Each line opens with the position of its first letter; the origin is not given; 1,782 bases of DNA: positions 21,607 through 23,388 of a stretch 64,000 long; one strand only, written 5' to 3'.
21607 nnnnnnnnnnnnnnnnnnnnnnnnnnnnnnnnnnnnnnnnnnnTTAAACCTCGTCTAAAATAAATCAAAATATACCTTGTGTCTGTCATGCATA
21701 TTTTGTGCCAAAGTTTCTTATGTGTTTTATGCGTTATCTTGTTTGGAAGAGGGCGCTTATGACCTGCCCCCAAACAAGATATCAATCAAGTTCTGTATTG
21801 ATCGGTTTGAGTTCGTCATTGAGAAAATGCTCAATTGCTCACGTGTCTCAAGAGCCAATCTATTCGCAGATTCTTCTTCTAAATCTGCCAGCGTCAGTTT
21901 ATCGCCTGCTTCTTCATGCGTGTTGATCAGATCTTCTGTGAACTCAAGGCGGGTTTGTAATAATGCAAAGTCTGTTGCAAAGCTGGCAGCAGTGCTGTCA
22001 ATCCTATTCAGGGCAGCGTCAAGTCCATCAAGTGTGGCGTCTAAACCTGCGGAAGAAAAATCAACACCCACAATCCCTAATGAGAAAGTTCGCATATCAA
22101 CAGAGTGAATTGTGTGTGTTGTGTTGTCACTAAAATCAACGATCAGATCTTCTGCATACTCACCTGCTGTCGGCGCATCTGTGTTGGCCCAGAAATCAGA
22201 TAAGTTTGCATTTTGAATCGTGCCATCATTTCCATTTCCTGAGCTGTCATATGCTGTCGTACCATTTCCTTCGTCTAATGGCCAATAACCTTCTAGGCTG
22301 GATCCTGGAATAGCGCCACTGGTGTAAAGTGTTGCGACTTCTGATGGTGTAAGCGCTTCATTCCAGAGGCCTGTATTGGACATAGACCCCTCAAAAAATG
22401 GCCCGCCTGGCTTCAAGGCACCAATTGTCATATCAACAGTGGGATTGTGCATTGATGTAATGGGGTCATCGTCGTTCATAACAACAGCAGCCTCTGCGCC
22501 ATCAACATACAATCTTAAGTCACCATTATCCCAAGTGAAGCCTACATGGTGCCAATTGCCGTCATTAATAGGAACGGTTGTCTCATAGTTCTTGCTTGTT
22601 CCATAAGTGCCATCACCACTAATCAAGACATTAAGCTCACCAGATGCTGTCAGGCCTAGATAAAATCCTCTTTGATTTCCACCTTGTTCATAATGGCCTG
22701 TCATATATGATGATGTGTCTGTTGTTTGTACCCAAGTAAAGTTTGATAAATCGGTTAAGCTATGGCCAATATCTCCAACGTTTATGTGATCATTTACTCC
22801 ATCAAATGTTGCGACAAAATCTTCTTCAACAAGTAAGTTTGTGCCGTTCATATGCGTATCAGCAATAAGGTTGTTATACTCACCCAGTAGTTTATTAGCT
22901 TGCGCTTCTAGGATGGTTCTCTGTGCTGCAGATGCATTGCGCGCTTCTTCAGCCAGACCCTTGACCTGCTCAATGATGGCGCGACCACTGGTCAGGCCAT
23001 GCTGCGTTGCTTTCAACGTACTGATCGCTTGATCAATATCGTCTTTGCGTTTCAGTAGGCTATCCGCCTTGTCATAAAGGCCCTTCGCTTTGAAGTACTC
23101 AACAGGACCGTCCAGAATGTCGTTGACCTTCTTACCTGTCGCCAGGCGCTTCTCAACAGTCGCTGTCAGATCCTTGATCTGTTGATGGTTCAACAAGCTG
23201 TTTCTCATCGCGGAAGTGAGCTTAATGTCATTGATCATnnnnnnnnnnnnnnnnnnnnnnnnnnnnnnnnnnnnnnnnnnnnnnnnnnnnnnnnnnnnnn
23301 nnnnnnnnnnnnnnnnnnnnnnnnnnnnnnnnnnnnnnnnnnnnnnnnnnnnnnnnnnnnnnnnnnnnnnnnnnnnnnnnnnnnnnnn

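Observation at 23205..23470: About 107-bp tandem triplication that copies the fliC2 upstream region together with its RBS, start codon and first 8 codons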

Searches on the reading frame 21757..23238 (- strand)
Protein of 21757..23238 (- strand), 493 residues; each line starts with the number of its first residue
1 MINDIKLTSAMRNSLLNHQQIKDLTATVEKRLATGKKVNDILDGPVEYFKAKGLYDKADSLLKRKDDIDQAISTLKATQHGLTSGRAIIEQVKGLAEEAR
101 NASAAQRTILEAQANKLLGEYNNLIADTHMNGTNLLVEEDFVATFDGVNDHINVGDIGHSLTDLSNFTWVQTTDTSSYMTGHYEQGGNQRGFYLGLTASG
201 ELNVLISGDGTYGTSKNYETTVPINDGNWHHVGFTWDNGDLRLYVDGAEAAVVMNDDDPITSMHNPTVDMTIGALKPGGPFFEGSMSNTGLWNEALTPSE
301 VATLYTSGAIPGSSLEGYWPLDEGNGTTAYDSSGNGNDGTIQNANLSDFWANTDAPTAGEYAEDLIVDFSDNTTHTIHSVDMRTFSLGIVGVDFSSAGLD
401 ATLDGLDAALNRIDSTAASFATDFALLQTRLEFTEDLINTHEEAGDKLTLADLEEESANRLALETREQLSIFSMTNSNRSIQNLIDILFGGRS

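Call 13: search_protein_families(library=pfam, proteins=[window:21757-23238:-], max_evalue=0.01)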
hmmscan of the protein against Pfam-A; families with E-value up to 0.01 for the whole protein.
window:21757-23238:- (493 aa): 5 families
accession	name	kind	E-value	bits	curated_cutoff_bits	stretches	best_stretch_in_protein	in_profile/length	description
PF13385.13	Laminin_G_3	-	7.7e-22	78.5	27.6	1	146-302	1-151/151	Concanavalin A-like lectin/glucanases superfamily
PF02210.31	Laminin_G_2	-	2.7e-08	34.7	22.9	1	188-288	17-120/126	Laminin G domain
PF00669.25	Flagellin_N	-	6.9e-08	33.1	26.6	1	14-136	10-134/139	Bacterial flagellin N-terminal helical region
PF00354.24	Pentaxin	-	0.0023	18.1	25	1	225-313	81-175/194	Pentaxin family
PF00054.30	Laminin_G_1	-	0.0078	16.9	24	0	189-258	18-84/131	Laminin G domain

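Call 15: find_related_loci(query=window:21757-23238:-, collection=genome_contigs, flank=4000)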
Query window:21757-23238:- (493 aa) in genome_contigs; peptide patterns used: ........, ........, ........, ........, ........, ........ (x = any residue, [..] = any of these).
385 stretches matched a pattern; 247 encode a relative of the query (tblastn E <= 1e-3); the best 80 are kept; 80 distinct loci.
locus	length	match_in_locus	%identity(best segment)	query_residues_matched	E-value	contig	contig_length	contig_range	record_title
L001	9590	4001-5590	30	145-366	5e-18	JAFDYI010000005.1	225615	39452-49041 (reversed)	MAG: Bacteroidetes bacterium isolate SZAS-5 BACT-TMP-4__5__length-225615, whole genome shotgun sequence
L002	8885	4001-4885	29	162-450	4e-17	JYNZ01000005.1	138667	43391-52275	MAG: candidate division WS6 bacterium OLB20 TR69_WS6001CONTIG000005, whole genome shotgun sequence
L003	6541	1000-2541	29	145-356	6e-15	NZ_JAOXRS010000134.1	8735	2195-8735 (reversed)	MAG: Candidatus Albibeggiatoa sp. nov. NOAA isolate R2S4C1D_S41.012 k141_364153, whole genome shotgun sequence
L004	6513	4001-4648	30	143-345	3e-14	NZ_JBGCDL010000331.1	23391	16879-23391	MAG: Kordia sp. isolate SGMAG-74 contig331, whole genome shotgun sequence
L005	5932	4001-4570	32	169-347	3e-14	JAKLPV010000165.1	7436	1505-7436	MAG: Anaerolineae bacterium isolate bin S2.119 k141_499605, whole genome shotgun sequence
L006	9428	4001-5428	33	143-311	6e-14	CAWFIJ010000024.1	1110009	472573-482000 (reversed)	MAG: Terriglobia bacterium isolate MFD02248.bin.2.12 genome assembly, contig: contig_8955, whole genome shotgun sequence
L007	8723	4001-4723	31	107-335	1e-13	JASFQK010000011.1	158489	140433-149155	MAG: Phycisphaerae bacterium isolate D0819S20remetaG_Bin_321 D0819S20remetaG_FD_scaffold_16_c1, whole genome shotgun seq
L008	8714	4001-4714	26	108-371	2e-13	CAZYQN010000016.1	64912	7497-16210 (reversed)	MAG TPA_asm: uncultured Pirellulales bacterium isolate binchicken_co44_187 genome assembly, contig: NODE_846_length_6491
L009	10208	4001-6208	31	130-396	3e-13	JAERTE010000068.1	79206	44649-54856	MAG: Rhodospirillaceae bacterium isolate BH24 c_000000004808, whole genome shotgun sequence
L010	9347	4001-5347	33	135-355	2e-12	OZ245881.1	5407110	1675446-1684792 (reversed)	MAG: Cyclobacteriaceae bacterium isolate 39eaea8b-e375-4e8a-a63b-0812bad0b9fd genome assembly, chromosome: 1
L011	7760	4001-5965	32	42-365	1e-12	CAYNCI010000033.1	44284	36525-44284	MAG TPA_asm: uncultured Mesohalobacter sp. isolate binchicken_co405_338 genome assembly, contig: NODE_1132_length_44284_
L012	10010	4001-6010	34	217-350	1e-12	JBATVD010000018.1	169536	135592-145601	MAG: Nonlabens sp. isolate MFD12122_ilm_asm_bin10 k127_92535, whole genome shotgun sequence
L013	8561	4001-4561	31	145-340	2e-12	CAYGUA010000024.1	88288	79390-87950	MAG TPA_asm: uncultured Marinoscillum sp. isolate ERP117304_co3_233 genome assembly, contig: NODE_358_length_88288_cov_1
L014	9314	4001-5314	32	145-347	2e-12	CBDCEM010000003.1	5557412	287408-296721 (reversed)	MAG: Cyclobacteriaceae bacterium isolate 715ca776-3538-4ce1-aff8-f83ee6eb7d73 genome assembly, contig: contig_3, whole g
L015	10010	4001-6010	28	144-341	1e-12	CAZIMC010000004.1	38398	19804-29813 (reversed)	MAG TPA_asm: uncultured Gammaproteobacteria bacterium isolate SRP170004_co1_20 genome assembly, contig: NODE_1424_length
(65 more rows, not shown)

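Call 16: find_encoding_contigs(protein=window:21757-23238:-, flank=3000, max_places=10)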
Protein window:21757-23238:- (493 aa): no gene with exactly this product is on record in the collection.

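Call 17: find_homologous_proteins(query=window:21757-23238:-, max_evalue=1e-10)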
Query window:21757-23238:- (493 aa): 314 proteins with E <= 1e-10 among 8000 candidates; the best 120 are listed.
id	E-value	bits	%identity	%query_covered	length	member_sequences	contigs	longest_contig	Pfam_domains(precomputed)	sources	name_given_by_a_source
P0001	0.0e+0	1093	100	100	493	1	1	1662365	PF13385.14,PF02210.32,PF00669.26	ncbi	-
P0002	5.5e-176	604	65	100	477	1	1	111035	PF13385.14,PF00669.26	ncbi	-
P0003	1.9e-148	514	59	100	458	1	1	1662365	PF13385.14,PF00669.26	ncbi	-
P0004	9.0e-141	488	52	100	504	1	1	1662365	PF13385.14,PF00669.26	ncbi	-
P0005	9.9e-126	439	53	100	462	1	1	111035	-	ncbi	-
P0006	1.9e-108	382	79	28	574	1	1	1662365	PF27112.1,PF10282.16,PF00669.26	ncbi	-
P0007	1.7e-106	375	73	28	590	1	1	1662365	PF10282.16,PF00669.26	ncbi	-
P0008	2.6e-104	368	74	28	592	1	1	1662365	PF10282.16,PF00669.26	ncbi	-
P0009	4.5e-91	324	69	28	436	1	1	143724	PF00669.26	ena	-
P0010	7.0e-89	317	67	28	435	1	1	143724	PF00669.26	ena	-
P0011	6.2e-70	255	34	99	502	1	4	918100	PF13385.14,PF02210.32,PF00669.26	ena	-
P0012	3.5e-67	246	34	99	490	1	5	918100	PF13385.14,PF00669.26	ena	-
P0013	6.3e-64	235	35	99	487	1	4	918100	PF13385.14,PF00669.26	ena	-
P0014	3.1e-41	160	35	24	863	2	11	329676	PF22925.4,PF06439.19,PF00354.25,PF13385.14,PF02973.23,PF02210.32,PF00054.31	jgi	jgi:hypothetical protein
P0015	4.4e-37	146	47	27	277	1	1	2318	PF00700.28,PF00669.26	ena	-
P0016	1.4e-35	141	39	27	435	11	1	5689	PF00700.28,PF00669.26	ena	-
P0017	1.5e-35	141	36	29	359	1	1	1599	PF00700.28,PF00669.26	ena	-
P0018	1.9e-35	141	40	30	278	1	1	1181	PF00700.28,PF00669.26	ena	-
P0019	2.5e-35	141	38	27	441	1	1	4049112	PF00700.28,PF00669.26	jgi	jgi:flagellin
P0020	3.8e-35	140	43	27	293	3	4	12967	PF00700.28,PF00669.26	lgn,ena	-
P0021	4.7e-35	140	39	27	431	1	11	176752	PF00700.28,PF00669.26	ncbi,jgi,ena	-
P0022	1.4e-34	138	39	28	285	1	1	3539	PF00700.28,PF00669.26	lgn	-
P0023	1.6e-34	138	37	27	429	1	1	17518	PF00700.28,PF00669.26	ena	-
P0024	5.4e-34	136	45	28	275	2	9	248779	PF00700.28,PF00669.26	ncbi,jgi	jgi:flagellin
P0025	5.5e-34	136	41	27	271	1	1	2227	PF00700.28,PF00669.26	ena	-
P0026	1.5e-33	135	38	30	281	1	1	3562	PF00700.28,PF00669.26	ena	-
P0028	1.6e-33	135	37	27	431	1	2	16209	PF00700.28,PF00669.26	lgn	-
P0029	1.9e-33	134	39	27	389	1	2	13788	PF00700.28,PF00669.26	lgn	-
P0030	2.6e-33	134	39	27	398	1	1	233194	PF00700.28,PF00669.26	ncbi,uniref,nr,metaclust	ncbi:hypothetical protein MTBPR1_70131 [Candidatus Terasakiella magnetica]|uniref:Flagellin n=1 Tax=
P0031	4.5e-33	133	41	27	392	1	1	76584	PF00700.28,PF00669.26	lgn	-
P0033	7.0e-33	133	40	28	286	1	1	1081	PF00700.28,PF00669.26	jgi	-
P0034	8.5e-33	132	43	27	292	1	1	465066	PF00700.28,PF00669.26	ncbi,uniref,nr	ncbi:flagellin [Zavarzinia compransoris]|uniref:flagellin n=1 Tax=Zavarzinia marina TaxID=2911065 Re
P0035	1.1e-32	132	44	28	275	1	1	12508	PF00700.28,PF00669.26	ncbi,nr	ncbi:MAG: flagellin [Alphaproteobacteria bacterium]|nr:flagellin [Alphaproteobacteria bacterium]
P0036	1.1e-32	132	38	28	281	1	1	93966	PF00700.28,PF00669.26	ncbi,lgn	-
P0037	1.3e-32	132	43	27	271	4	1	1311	PF00700.28,PF00669.26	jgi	jgi:flagellin-like hook-associated protein FlgL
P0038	1.5e-32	131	38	28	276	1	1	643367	PF00700.28,PF00669.26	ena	-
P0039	2.0e-32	131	40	28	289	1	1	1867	PF00700.28,PF00669.26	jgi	jgi:flagellin-like hook-associated protein FlgL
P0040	1.2e-31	129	39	27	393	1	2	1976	PF00700.28,PF00669.26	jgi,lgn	-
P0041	1.3e-31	128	40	27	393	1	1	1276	PF00669.26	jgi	jgi:flagellin-like hook-associated protein FlgL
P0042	1.6e-31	128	36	31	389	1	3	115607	PF00700.28,PF00669.26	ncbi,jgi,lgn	-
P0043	2.3e-31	128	39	27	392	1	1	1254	PF00669.26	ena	-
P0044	2.3e-31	128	39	27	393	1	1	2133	PF00700.28,PF00669.26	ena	-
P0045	2.4e-31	128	37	28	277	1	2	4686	PF00700.28,PF00669.26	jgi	jgi:flagellin-like hook-associated protein FlgL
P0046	2.5e-31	127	39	27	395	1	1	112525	PF00700.28,PF00669.26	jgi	jgi:flagellin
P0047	3.0e-31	127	41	27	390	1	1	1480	PF00700.28,PF00669.26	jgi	-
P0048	3.3e-31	127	39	27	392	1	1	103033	PF00700.28,PF00669.26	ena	-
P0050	4.4e-31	127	42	27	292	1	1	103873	PF00700.28,PF00669.26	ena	-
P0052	5.6e-31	126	37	27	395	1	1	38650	PF00669.26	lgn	-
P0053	6.6e-31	126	39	27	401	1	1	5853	PF00700.28,PF00669.26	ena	-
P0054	6.8e-31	126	39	27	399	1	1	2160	PF00700.28,PF00669.26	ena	-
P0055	7.5e-31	126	42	28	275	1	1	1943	PF00669.26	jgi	jgi:flagellin-like hook-associated protein FlgL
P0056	8.6e-31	126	34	32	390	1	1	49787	PF00700.28,PF00669.26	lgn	-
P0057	8.9e-31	126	40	27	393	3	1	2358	PF00669.26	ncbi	-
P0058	9.2e-31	126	39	27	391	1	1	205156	PF00700.28,PF00669.26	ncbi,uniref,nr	ncbi:flagellin [Terasakiella sp. A23]|uniref:flagellin n=1 Tax=Terasakiella sp. FCG-A23 TaxID=308056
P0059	1.2e-30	125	35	27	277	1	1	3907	PF00700.28,PF00669.26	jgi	jgi:flagellin-like hook-associated protein FlgL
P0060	1.2e-30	125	37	28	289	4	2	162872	PF00700.28,PF00669.26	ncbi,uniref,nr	ncbi:flagellin [Magnetospirillum moscoviense]|uniref:flagellin n=1 Tax=Magnetospirillum moscoviense 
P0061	1.9e-30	125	39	27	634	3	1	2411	PF00700.28,PF00669.26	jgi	-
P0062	3.6e-30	124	37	27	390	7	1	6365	PF00669.26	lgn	-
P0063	4.4e-30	123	37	28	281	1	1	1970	PF00669.26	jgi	jgi:flagellin-like hook-associated protein FlgL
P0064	5.3e-30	123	39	27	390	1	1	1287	PF00669.26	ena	-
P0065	5.4e-30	123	35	28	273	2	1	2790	PF00669.26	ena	-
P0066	6.4e-30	123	41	20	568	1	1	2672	PF00669.26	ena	-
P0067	6.5e-30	123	38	27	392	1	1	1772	PF00700.28,PF00669.26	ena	-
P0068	9.3e-30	122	39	27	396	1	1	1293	PF00700.28,PF00669.26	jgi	jgi:flagellin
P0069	1.1e-29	122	41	20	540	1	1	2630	PF00669.26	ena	-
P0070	1.4e-29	122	41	27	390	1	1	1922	PF00669.26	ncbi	-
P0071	1.6e-29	121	40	26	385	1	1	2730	PF00700.28,PF00669.26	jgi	jgi:flagellin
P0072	1.7e-29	121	40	27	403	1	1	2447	PF00669.26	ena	-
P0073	2.0e-29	121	44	20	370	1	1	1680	PF00700.28,PF00669.26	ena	-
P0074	2.2e-29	121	39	27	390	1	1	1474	PF00669.26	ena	-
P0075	2.3e-29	121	40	27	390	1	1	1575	PF00700.28,PF00669.26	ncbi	-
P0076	2.3e-29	121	38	27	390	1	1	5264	PF00669.26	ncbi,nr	ncbi:MAG: flagellin [Proteobacteria bacterium]|nr:flagellin [Pseudomonadota bacterium]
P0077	2.4e-29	121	40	28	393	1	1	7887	PF00669.26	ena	-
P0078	3.2e-29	120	36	27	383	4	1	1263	PF00700.28,PF00669.26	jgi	-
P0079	3.7e-29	120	40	27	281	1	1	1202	PF00669.26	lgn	-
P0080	4.3e-29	120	35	33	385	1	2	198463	PF00700.28,PF00669.26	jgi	-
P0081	5.0e-29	120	38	27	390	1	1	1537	PF00669.26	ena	-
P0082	7.3e-29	119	38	27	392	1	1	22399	PF00700.28,PF00669.26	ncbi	-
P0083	7.9e-29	119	38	27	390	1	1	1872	PF00700.28,PF00669.26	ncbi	-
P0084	8.7e-29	119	39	29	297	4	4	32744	PF00669.26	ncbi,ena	-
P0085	1.0e-28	119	40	27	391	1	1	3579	PF00700.28,PF00669.26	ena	-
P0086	1.1e-28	119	39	27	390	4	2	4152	PF00700.28,PF00669.26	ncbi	-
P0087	1.2e-28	119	37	27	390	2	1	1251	PF00700.28,PF00669.26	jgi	jgi:flagellin-like hook-associated protein FlgL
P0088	1.2e-28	119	41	27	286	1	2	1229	PF00669.26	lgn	-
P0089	1.4e-28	118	37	28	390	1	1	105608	PF00669.26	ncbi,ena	-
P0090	1.8e-28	118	38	27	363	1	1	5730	PF00669.26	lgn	-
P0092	1.9e-28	118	39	27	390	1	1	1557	PF00700.28,PF00669.26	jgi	-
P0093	2.1e-28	118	39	27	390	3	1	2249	PF00700.28,PF00669.26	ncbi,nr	ncbi:MAG: flagellin [Proteobacteria bacterium]|nr:flagellin [Pseudomonadota bacterium]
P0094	2.4e-28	118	39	27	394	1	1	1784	PF00700.28,PF00669.26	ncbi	-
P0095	3.0e-28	117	39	27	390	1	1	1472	PF00700.28,PF00669.26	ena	-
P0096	3.3e-28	117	39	27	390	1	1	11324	PF00669.26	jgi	jgi:flagellin-like hook-associated protein FlgL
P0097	3.9e-28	117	41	23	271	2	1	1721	PF00700.28,PF00669.26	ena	-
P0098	4.0e-28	117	39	27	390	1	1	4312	PF00669.26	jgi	jgi:flagellin-like hook-associated protein FlgL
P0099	5.1e-28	117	28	95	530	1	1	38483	PF13385.14,PF00669.26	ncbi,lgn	-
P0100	5.4e-28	116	40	27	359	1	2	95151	PF00669.26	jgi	-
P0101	5.7e-28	116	37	27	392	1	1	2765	PF00700.28,PF00669.26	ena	-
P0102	9.5e-28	116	41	19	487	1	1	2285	PF00700.28,PF00669.26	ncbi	-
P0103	9.8e-28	116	40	27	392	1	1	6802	PF00700.28,PF00669.26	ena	-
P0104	1.0e-27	116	40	27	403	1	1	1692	PF00700.28,PF00669.26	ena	-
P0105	1.0e-27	116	41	27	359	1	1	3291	PF00669.26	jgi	-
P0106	1.3e-27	115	35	31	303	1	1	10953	PF00700.28,PF00669.26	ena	-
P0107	1.4e-27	115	39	27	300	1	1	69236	PF00700.28,PF00669.26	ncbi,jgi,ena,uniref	ncbi:flagellin [Zavarzinia sp.]|uniref:flagellin n=1 Tax=Zavarzinia sp. TaxID=2027920 RepID=UPI00356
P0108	1.4e-27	115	38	27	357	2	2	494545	PF00669.26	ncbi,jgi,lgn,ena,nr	ncbi:MAG: hypothetical protein E1N59_130 [Puniceicoccaceae bacterium 5H]|nr:MAG: hypothetical protei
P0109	1.9e-27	115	40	27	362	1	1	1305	PF00669.26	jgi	jgi:flagellin-like hook-associated protein FlgL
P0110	2.2e-27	114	40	29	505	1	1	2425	PF00669.26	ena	-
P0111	2.2e-27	114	46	21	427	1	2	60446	PF00669.26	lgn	-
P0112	2.4e-27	114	40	27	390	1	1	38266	PF00700.28,PF00669.26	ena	-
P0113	3.2e-27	114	36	24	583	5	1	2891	PF00700.28,PF00669.26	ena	-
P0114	3.5e-27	114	36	24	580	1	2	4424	PF00700.28,PF00669.26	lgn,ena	-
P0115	3.6e-27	114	44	21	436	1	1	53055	PF00669.26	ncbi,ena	-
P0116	4.2e-27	114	39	27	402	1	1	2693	PF00669.26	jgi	-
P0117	4.4e-27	113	36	28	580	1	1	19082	PF00669.26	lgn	-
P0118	4.7e-27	113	37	27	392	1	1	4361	PF00700.28,PF00669.26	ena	-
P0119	4.8e-27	113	37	27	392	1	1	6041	PF00700.28,PF00669.26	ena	-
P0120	5.1e-27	113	38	27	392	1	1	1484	PF00700.28,PF00669.26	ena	-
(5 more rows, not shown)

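Call 18: find_encoding_contigs(protein=P0001, flank=3000, max_places=5)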
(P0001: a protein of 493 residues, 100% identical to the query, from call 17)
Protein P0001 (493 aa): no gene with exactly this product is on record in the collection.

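Call 19: find_encoding_contigs(protein=P0002, flank=5000, max_places=5)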
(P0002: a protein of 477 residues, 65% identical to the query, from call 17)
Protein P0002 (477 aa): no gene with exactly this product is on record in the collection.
